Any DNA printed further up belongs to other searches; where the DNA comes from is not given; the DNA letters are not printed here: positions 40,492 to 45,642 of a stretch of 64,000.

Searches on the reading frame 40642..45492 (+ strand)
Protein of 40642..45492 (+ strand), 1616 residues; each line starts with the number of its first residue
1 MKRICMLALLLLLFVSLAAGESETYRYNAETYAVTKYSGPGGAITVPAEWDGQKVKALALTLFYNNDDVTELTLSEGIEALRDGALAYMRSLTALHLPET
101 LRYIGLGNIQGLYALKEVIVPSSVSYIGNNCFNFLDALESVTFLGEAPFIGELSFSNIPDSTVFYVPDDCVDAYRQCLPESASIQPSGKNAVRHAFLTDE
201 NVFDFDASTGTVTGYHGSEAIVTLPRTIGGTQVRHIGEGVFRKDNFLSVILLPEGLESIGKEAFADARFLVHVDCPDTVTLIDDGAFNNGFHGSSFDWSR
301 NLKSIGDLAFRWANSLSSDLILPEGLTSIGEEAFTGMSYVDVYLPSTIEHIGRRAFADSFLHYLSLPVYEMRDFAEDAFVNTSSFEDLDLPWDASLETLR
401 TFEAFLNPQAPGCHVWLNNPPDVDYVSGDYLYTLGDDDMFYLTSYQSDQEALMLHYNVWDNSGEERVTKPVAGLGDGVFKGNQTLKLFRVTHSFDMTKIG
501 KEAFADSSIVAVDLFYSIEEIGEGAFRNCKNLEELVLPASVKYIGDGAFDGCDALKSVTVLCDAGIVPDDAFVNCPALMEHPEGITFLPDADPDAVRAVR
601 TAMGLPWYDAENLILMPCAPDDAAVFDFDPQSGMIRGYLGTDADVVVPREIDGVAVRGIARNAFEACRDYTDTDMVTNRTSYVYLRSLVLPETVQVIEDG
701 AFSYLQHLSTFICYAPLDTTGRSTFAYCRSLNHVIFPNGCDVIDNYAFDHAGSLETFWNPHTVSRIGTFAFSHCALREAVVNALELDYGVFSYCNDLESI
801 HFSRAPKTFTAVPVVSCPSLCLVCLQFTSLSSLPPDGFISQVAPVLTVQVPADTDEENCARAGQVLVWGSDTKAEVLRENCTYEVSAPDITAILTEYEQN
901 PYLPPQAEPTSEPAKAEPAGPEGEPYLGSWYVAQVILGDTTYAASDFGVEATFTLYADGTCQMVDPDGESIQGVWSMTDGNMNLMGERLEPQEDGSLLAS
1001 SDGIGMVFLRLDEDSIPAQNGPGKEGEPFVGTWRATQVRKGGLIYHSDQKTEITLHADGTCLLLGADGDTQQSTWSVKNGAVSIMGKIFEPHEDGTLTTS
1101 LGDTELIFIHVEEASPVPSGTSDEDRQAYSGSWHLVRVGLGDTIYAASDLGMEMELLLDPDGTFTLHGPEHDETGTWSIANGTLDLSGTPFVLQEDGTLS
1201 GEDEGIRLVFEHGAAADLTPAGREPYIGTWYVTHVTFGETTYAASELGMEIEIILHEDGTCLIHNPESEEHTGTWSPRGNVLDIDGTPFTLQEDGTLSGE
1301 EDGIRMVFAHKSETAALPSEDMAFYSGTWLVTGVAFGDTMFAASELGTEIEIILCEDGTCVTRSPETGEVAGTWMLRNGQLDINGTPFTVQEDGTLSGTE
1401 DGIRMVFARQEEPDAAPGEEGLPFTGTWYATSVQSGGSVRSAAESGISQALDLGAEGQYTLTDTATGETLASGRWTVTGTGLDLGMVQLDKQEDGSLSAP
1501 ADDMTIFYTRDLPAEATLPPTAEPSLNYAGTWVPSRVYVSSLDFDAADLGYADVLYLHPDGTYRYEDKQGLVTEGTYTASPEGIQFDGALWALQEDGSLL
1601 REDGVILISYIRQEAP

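Call 9: search_protein_families(library=pfam, proteins=[window:40642-45492:+], max_evalue=0.001)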
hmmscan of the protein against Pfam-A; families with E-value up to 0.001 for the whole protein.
window:40642-45492:+ (1616 aa): 3 families
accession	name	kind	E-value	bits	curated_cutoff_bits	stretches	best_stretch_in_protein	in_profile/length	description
PF13306.12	LRR_5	-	3.9e-79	263.2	27.7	5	235-359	2-123/127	BspA type Leucine rich repeat region (6 copies)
PF16369.11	GH43_C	-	3.5e-09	37.5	23.4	0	1029-1082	17-58/100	C-terminal lipocalin-like domain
PF13855.12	LRR_8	-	2.8e-08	33.8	27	0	518-557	13-53/61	Leucine rich repeat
